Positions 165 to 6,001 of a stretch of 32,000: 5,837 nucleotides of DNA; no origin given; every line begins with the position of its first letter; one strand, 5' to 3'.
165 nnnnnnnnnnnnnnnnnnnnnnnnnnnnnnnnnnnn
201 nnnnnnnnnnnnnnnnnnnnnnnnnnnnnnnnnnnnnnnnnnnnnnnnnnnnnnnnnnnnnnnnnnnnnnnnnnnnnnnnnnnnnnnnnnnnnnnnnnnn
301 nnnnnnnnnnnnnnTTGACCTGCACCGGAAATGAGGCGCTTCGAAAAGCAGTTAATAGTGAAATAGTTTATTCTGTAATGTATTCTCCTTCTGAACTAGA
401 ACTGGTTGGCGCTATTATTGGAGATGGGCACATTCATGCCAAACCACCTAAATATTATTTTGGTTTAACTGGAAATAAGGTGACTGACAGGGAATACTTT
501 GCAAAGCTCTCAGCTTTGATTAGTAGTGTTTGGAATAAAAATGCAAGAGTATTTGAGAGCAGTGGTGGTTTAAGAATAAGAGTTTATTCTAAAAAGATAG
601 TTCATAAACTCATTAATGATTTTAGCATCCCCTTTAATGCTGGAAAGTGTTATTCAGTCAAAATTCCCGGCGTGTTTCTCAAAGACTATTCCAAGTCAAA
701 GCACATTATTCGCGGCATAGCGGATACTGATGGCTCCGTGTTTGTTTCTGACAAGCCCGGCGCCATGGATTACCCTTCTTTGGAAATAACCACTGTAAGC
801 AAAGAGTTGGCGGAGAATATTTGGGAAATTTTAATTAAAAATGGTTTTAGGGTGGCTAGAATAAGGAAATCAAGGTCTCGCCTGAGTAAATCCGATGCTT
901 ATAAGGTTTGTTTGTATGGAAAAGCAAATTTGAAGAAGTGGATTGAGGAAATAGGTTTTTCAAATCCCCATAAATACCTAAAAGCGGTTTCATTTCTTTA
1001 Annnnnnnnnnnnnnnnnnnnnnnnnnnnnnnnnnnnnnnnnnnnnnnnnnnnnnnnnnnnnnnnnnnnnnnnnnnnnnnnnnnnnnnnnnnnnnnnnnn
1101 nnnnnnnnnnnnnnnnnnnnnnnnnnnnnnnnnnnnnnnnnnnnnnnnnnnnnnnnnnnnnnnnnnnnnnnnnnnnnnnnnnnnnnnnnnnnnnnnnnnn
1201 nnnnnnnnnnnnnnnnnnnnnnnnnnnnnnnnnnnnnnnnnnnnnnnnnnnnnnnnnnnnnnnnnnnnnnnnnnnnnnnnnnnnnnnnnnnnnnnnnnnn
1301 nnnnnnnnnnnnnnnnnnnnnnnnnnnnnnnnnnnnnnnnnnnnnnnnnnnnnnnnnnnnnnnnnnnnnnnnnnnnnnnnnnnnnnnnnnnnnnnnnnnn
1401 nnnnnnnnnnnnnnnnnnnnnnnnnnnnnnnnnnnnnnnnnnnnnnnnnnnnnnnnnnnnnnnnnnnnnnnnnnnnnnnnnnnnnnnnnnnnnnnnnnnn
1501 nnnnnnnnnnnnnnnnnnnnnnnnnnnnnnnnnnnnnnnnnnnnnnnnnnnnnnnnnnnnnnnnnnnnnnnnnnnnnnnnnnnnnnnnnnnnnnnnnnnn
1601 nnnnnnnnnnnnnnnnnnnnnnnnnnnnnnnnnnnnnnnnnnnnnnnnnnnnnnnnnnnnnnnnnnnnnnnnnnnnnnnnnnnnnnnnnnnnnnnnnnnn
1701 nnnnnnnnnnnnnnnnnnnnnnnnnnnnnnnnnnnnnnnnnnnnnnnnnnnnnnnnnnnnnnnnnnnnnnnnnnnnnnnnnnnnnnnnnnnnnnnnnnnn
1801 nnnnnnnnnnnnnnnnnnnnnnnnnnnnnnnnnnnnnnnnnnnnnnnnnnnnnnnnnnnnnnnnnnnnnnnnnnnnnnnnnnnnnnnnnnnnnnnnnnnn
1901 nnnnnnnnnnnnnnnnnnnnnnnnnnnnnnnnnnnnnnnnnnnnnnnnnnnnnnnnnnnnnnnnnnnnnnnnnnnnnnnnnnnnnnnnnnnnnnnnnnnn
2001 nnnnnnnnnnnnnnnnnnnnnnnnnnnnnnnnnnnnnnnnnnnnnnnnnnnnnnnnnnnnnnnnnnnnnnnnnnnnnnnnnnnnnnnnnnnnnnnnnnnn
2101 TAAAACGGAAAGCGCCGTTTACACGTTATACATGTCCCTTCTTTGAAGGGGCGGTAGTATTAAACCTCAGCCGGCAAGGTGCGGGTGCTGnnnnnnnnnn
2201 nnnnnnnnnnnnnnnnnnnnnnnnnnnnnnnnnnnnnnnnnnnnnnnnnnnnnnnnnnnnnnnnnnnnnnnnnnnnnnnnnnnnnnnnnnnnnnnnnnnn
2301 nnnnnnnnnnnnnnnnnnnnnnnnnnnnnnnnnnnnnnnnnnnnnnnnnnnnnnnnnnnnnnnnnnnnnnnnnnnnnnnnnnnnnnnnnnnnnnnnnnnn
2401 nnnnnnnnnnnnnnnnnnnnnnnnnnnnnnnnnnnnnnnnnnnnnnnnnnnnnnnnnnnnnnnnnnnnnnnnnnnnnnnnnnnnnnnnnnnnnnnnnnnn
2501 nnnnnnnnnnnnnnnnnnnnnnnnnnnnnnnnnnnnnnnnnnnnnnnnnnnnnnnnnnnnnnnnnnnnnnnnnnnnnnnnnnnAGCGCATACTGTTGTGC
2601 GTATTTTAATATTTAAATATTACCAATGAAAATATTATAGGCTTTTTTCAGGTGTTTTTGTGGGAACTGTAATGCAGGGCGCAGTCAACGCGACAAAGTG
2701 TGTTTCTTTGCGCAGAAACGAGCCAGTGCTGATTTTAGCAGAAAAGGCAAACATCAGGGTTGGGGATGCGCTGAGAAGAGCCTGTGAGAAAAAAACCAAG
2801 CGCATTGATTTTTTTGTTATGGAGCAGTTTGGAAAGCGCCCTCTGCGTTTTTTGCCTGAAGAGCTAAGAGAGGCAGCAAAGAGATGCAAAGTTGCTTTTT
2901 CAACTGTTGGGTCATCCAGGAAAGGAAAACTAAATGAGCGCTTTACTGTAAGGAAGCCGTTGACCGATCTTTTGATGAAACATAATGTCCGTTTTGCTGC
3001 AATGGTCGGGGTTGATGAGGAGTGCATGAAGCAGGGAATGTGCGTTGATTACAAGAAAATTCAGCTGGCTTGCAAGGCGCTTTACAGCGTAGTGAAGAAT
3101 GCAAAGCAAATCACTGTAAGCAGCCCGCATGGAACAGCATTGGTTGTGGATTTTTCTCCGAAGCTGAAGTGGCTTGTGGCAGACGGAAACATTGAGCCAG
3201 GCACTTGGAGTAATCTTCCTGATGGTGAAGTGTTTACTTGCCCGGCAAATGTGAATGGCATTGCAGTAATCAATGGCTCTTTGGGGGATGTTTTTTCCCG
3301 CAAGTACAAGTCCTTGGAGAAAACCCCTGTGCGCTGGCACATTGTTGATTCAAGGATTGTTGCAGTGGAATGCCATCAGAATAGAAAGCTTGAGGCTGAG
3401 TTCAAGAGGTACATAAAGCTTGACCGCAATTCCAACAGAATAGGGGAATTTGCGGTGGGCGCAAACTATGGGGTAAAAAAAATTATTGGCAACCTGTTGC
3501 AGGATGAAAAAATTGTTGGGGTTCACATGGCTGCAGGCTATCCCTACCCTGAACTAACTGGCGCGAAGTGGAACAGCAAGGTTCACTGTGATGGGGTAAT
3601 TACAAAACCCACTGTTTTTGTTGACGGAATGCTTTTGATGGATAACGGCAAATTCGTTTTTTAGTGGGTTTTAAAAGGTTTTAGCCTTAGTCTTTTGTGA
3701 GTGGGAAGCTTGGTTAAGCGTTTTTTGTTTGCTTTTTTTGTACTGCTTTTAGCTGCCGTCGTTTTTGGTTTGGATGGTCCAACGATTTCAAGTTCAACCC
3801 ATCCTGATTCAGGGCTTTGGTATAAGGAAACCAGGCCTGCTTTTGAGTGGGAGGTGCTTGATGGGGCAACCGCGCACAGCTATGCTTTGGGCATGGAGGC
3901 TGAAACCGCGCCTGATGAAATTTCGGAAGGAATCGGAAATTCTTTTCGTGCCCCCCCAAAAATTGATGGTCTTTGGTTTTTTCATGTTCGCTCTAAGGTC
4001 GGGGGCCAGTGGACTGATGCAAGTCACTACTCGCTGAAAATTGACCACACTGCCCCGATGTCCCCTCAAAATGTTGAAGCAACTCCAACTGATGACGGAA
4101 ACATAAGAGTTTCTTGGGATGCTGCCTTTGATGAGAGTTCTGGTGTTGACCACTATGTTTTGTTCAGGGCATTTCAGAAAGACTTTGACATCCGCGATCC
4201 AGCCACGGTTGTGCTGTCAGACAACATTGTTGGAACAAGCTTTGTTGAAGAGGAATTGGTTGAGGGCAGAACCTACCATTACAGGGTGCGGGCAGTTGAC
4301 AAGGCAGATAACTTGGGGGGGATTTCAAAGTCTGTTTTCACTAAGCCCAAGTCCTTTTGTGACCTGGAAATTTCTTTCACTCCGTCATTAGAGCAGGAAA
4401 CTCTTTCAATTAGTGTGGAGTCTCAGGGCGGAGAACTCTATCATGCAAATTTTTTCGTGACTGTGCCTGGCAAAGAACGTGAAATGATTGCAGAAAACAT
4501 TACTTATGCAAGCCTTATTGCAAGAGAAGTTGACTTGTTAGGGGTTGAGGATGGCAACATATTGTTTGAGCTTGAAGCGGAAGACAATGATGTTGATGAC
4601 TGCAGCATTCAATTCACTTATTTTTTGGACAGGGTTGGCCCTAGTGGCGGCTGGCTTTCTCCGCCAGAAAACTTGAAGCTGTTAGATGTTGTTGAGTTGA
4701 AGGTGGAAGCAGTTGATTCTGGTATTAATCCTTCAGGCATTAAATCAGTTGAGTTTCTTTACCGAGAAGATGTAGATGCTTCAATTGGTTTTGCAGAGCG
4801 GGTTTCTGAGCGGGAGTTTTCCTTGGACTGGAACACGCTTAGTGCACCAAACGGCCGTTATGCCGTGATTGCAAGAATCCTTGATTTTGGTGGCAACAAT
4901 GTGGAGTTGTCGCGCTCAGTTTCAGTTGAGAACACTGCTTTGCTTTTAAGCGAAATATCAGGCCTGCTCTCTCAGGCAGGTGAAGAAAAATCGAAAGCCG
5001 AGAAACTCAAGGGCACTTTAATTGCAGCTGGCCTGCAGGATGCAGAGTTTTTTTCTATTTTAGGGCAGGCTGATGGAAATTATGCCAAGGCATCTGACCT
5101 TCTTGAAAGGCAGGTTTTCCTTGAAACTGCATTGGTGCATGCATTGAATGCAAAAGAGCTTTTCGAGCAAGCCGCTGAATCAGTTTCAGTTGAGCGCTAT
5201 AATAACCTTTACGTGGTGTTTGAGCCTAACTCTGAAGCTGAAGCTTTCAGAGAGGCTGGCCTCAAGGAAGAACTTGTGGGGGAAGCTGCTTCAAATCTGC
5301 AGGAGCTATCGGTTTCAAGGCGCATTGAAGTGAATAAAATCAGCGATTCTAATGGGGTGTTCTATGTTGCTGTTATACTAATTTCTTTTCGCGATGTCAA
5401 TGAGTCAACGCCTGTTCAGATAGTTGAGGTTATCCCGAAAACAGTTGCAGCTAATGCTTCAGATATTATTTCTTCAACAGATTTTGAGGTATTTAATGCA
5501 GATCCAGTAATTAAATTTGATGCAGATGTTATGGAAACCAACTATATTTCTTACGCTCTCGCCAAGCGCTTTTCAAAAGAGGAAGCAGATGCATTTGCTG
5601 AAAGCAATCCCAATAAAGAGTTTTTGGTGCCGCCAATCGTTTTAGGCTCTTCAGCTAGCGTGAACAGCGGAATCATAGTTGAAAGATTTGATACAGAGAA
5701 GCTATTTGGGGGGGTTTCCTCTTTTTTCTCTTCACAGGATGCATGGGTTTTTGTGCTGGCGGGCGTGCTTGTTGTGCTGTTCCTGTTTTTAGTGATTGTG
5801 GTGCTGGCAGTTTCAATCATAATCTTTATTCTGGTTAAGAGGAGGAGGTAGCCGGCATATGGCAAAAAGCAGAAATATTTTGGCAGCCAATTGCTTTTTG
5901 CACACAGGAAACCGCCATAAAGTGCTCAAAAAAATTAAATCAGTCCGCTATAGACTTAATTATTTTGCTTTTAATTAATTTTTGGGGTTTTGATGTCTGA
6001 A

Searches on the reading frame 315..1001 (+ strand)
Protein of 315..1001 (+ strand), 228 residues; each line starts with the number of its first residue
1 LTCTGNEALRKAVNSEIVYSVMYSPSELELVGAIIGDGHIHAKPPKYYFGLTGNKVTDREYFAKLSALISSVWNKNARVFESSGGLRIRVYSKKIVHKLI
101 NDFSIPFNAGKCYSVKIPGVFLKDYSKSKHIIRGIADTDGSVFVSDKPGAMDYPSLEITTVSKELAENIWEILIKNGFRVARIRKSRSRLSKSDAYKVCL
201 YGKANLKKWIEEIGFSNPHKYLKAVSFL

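Call 6: search_protein_families(library=ncbifam, proteins=[window:315-1001:+], max_evalue=0.00001)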
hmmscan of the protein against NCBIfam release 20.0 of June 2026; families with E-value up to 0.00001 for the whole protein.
window:315-1001:+ (228 aa): 1 family
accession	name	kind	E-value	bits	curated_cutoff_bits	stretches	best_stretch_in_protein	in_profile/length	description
NF003157.0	PRK04132.1-2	equivalog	5e-09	34.6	1103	1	25-223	170-351/864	replication factor C small subunit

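Call 35: search_protein_families(library=pfam, proteins=[window:315-1001:+], max_evalue=0.001)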
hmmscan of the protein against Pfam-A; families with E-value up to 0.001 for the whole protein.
window:315-1001:+ (228 aa): 1 family
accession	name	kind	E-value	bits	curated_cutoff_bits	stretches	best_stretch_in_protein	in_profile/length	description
PF14528.11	LAGLIDADG_3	-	2.3e-09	37.8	22.5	1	131-214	6-82/82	LAGLIDADG-like domain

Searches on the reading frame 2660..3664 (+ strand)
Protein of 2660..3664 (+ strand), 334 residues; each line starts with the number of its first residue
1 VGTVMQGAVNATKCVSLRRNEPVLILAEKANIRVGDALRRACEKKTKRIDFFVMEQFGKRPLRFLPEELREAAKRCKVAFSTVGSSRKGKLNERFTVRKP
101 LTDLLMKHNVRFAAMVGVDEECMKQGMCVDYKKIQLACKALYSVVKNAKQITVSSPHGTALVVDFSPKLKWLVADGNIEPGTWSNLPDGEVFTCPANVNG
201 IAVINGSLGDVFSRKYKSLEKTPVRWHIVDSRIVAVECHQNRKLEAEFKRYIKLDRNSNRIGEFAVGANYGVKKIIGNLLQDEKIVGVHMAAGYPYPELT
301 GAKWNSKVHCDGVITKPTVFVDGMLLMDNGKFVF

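Call 6: search_protein_families(library=ncbifam, proteins=[window:2660-3664:+], max_evalue=0.00001)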
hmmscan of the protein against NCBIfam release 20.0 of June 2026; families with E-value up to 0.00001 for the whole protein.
window:2660-3664:+ (334 aa): 0 families

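Call 35: search_protein_families(library=pfam, proteins=[window:2660-3664:+], max_evalue=0.001)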
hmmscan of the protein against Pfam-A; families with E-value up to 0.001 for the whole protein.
window:2660-3664:+ (334 aa): 1 family
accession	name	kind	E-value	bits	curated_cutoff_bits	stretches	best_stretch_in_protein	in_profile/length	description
PF02073.20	Peptidase_M29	-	1.4e-13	50.9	27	1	146-322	202-389/406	Thermophilic metalloprotease (M29)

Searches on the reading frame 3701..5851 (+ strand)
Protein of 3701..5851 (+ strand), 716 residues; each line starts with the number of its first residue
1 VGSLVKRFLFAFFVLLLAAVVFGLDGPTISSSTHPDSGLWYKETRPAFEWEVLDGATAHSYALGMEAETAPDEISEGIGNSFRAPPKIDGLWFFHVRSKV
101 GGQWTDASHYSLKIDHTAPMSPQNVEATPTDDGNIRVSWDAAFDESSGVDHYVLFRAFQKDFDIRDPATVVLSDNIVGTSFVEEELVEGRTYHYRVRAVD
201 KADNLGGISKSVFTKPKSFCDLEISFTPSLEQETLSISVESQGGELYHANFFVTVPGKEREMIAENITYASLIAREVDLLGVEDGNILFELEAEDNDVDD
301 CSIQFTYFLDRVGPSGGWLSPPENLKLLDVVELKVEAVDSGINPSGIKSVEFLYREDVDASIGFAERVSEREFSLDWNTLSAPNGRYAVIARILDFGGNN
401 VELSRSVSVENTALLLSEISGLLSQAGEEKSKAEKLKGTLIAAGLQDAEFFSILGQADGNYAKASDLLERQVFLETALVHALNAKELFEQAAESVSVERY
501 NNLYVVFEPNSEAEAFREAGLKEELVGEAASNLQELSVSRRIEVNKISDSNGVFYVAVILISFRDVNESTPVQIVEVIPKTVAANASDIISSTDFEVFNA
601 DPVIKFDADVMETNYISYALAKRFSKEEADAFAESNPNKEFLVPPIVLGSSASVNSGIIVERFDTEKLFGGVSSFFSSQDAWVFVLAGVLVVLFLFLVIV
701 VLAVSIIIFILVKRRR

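Call 6: search_protein_families(library=ncbifam, proteins=[window:3701-5851:+], max_evalue=0.00001)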
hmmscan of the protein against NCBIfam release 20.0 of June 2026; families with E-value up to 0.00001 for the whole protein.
window:3701-5851:+ (716 aa): 1 family
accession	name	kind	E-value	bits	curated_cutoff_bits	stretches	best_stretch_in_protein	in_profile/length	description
NF045522.1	MXAN_2561_fam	equivalog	8e-06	25.5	150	0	106-216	156-258/304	MXAN_2561 family MXYO-CTERM-anchored protein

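Call 35: search_protein_families(library=pfam, proteins=[window:3701-5851:+], max_evalue=0.001)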
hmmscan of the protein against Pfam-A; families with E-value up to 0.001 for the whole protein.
window:3701-5851:+ (716 aa): 1 family
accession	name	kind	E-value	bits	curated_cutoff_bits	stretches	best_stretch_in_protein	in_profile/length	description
PF00041.27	fn3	-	6.6e-07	29.9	25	1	121-202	2-72/84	Fibronectin type III domain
